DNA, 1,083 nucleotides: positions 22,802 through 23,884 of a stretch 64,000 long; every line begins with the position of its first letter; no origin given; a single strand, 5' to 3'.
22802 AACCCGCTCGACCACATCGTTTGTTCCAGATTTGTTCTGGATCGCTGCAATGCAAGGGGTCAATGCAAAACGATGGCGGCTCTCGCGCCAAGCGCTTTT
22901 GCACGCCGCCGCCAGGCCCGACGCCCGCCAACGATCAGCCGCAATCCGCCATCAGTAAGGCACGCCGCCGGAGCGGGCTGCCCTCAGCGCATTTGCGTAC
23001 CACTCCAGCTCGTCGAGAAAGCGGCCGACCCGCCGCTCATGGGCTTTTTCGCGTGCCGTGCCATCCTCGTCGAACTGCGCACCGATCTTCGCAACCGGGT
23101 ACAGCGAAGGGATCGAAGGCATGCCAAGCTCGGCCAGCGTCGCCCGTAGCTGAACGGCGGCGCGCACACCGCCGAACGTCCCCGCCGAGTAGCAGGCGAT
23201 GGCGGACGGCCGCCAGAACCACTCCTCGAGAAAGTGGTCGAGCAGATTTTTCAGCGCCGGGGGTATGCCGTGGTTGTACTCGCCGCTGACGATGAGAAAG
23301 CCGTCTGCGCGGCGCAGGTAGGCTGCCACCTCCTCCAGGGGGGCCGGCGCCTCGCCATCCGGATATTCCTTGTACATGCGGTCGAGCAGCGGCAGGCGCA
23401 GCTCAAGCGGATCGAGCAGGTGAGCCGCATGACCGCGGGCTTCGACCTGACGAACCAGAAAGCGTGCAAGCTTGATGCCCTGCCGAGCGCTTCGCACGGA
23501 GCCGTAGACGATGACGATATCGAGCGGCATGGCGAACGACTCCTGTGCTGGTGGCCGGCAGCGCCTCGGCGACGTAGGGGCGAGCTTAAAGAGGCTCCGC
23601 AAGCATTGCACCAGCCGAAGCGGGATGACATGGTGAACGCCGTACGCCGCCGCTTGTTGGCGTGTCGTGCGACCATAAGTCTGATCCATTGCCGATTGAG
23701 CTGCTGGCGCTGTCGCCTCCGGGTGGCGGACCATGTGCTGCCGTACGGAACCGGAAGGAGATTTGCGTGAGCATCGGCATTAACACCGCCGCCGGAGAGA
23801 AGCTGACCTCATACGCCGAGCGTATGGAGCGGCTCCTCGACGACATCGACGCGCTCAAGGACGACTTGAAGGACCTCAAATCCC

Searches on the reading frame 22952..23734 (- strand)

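Call 9: search_protein_families(library=pfam, proteins=[window:22952-23734:-], max_evalue=0.01)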
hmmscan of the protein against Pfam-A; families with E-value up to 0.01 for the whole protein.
window:22952-23734:- (260 aa): 2 families
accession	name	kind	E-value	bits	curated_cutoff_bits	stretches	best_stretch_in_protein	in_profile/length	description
PF03358.20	FMN_red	-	6.9e-30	104.1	24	1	72-213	2-145/152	NADPH-dependent FMN reductase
PF02525.22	Flavodoxin_2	-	1.4e-07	31.8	27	1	73-173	3-108/198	Flavodoxin-like fold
